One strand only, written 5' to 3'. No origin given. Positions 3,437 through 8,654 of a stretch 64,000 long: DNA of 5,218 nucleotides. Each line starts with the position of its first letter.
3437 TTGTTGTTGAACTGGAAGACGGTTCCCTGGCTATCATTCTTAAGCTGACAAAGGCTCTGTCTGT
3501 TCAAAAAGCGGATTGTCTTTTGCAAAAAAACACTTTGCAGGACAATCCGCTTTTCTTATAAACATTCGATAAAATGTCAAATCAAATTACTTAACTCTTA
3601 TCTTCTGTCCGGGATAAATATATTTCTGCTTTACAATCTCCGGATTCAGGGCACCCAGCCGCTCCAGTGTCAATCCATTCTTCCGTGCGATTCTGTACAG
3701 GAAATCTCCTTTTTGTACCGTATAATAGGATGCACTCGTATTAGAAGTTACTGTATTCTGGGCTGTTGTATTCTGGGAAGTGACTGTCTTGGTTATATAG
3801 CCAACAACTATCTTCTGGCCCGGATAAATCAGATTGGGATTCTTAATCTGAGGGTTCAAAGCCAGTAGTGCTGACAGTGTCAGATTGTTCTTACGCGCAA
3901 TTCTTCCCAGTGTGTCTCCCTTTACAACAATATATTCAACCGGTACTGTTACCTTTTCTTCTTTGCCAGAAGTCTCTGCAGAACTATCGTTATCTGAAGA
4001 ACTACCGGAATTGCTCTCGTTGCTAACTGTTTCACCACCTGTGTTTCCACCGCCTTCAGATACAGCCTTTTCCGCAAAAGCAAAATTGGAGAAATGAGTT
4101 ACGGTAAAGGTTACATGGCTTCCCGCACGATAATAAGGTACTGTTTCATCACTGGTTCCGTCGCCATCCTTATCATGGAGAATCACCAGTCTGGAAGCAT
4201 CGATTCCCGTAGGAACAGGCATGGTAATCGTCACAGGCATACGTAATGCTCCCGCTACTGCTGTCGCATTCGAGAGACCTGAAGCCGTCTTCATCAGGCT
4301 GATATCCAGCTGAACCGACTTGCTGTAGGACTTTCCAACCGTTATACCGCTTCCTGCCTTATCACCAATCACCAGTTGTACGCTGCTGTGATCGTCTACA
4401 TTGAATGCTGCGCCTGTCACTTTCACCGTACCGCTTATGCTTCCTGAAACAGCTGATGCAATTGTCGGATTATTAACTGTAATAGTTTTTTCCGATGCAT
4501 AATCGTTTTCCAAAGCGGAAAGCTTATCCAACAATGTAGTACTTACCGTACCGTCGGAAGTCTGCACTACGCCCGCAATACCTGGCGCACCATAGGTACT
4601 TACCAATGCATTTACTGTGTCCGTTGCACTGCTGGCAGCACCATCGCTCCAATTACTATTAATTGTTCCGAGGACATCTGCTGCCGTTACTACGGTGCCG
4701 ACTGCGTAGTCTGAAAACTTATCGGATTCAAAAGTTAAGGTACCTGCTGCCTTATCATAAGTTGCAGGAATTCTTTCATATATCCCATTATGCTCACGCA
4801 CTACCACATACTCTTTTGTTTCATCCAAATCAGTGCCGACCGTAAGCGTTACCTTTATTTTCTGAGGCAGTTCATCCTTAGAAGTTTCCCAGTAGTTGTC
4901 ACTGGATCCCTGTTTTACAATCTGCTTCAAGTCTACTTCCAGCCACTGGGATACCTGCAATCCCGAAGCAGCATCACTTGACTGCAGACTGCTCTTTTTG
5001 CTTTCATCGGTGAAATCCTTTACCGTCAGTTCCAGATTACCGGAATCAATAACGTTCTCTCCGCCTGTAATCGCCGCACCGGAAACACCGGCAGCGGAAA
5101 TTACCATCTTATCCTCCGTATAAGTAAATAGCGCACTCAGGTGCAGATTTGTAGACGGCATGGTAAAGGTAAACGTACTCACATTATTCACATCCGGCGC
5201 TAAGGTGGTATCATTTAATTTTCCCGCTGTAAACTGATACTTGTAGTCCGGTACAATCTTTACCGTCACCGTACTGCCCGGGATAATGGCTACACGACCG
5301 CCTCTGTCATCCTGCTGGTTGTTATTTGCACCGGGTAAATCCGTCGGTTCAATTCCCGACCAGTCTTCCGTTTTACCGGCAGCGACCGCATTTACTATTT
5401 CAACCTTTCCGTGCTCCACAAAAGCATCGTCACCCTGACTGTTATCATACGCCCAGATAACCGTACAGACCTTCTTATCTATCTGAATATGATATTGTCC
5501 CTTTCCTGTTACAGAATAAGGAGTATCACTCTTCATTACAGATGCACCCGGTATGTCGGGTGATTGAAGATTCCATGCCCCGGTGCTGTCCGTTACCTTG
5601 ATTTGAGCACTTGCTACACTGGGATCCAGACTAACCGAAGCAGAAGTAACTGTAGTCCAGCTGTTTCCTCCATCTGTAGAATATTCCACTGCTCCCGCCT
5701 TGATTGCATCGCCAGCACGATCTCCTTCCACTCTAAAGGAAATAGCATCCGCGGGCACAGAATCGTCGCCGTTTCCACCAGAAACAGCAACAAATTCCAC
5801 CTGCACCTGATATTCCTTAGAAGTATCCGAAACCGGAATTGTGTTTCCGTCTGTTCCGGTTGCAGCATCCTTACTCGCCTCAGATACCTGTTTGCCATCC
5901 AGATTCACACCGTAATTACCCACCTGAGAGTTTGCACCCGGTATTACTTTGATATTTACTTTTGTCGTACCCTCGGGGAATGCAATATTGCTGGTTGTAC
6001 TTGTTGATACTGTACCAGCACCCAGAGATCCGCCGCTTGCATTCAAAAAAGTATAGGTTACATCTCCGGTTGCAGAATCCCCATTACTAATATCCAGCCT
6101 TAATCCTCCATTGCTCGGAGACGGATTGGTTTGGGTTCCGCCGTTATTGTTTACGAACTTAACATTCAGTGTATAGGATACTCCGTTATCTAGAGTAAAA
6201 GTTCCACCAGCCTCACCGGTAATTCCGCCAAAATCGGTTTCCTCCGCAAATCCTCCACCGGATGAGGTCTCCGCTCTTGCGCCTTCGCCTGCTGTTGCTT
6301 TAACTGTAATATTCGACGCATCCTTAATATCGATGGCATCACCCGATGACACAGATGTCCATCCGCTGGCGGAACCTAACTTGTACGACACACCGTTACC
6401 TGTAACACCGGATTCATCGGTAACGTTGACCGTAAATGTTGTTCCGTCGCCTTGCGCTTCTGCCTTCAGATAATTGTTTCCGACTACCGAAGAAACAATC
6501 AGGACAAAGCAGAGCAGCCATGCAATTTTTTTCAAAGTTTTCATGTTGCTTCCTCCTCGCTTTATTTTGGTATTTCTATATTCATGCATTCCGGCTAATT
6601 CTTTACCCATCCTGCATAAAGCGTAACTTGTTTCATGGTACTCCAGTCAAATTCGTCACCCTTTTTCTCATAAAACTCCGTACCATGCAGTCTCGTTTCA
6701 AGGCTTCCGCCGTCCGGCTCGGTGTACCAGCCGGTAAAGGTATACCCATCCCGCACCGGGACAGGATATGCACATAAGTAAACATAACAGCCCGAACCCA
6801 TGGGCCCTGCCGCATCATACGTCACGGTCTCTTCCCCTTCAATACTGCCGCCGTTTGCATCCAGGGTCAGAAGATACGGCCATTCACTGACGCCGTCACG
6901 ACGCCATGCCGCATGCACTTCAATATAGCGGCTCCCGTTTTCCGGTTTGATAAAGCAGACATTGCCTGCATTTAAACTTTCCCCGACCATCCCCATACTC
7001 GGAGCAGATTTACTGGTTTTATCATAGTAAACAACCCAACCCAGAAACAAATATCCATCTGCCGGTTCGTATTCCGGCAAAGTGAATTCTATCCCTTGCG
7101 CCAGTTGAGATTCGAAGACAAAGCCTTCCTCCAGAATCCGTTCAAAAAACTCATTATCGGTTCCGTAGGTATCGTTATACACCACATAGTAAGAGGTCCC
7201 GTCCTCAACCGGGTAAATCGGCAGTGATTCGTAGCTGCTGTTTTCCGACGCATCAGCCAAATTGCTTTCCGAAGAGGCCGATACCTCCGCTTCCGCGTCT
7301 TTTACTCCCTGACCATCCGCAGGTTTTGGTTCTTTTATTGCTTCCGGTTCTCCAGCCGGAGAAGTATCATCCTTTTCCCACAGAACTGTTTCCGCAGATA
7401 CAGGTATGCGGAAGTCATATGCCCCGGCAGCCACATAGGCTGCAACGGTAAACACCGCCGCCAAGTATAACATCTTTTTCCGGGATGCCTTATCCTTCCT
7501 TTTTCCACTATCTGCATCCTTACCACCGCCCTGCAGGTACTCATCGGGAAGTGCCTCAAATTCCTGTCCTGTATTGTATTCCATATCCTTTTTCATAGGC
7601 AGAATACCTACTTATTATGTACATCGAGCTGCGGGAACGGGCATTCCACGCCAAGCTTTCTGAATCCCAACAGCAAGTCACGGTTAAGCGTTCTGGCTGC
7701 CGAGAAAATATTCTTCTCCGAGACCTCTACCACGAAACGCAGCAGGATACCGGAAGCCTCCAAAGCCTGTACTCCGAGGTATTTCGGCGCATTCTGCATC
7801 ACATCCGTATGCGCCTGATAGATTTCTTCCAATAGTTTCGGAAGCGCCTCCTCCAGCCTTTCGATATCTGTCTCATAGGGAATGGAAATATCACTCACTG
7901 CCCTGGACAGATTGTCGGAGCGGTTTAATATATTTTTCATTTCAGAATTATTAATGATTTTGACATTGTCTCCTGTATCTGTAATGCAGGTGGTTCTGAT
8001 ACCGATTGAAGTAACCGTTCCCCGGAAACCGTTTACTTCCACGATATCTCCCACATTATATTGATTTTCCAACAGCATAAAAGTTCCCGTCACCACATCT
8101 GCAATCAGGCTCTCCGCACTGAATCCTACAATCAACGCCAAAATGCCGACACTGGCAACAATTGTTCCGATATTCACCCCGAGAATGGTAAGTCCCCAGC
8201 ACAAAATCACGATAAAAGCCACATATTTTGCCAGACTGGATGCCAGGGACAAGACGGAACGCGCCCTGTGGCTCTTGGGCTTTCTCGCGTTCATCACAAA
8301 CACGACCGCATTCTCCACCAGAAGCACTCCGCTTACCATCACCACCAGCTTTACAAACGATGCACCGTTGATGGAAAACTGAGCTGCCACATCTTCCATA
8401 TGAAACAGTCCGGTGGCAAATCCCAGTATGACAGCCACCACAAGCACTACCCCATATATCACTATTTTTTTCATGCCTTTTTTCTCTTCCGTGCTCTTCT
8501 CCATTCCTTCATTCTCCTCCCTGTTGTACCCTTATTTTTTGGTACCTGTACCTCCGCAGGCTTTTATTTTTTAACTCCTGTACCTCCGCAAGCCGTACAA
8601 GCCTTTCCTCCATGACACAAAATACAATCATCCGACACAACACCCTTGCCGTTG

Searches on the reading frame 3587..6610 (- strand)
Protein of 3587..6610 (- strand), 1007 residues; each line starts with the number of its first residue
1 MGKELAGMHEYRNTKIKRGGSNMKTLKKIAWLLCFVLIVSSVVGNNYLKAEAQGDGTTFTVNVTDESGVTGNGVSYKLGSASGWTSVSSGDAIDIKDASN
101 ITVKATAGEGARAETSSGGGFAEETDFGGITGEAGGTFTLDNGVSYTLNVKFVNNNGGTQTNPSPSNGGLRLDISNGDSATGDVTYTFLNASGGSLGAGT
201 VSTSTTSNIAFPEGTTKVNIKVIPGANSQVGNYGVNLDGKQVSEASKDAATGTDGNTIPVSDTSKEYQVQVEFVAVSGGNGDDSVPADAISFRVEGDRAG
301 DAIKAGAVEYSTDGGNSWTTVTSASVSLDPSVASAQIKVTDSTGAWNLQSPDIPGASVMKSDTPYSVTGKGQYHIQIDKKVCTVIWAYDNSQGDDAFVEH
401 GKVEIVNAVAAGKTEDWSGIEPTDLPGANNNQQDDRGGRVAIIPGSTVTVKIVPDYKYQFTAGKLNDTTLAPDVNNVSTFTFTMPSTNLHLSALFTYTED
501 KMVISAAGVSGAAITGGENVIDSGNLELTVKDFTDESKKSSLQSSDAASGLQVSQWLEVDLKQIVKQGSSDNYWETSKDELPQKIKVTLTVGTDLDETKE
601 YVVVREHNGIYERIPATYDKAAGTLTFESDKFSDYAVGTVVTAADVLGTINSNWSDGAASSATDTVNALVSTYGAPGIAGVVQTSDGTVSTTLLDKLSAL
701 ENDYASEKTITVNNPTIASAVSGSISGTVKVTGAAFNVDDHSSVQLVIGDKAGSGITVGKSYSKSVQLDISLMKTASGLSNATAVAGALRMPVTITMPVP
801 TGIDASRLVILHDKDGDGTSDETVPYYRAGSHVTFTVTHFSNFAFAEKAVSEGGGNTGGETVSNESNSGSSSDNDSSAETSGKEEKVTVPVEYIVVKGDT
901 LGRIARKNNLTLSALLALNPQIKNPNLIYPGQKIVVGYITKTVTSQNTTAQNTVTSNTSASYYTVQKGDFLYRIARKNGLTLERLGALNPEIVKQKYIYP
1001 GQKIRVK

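Call 7: search_protein_families(library=pfam, proteins=[window:3587-6610:-], max_evalue=0.0001)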
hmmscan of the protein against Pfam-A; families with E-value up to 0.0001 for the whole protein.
window:3587-6610:- (1007 aa): 2 families
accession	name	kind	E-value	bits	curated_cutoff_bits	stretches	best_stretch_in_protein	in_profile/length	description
PF01476.26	LysM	-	2.5e-29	101.4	20.9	2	893-936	1-42/43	LysM domain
PF18998.6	Flg_new_2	-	1.9e-05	25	23.6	1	444-497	21-71/73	Divergent InlB B-repeat domain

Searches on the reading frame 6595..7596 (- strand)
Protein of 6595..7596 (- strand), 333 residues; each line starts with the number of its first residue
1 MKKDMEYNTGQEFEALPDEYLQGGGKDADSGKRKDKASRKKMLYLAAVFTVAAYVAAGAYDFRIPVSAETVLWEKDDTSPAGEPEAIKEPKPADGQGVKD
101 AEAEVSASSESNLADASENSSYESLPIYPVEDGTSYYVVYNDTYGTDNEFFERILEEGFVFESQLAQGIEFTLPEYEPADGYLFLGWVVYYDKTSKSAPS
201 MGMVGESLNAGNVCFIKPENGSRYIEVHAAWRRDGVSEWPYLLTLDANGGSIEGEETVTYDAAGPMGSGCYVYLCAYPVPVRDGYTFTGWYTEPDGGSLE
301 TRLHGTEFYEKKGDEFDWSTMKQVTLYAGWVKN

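Call 7: search_protein_families(library=pfam, proteins=[window:6595-7596:-], max_evalue=0.0001)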
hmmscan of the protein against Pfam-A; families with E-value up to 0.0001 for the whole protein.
window:6595-7596:- (333 aa): 1 family
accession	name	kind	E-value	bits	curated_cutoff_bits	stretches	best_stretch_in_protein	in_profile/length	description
PF09479.16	Flg_new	-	4.2e-09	36.8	27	1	241-298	1-46/65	Listeria-Bacteroides repeat domain (List_Bact_rpt)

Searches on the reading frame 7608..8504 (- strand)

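Call 7: search_protein_families(library=pfam, proteins=[window:7608-8504:-], max_evalue=0.0001)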
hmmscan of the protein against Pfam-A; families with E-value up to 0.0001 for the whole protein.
window:7608-8504:- (298 aa): 2 families
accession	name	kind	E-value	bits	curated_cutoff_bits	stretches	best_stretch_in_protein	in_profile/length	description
PF00924.24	MS_channel_2nd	-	9.5e-14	51.7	20.2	1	133-192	2-63/68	Mechanosensitive ion channel, beta-domain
PF21082.3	MS_channel_3rd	-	1e-05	26.3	21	1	205-277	4-77/88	Mechanosensitive ion channel MscS, C-terminal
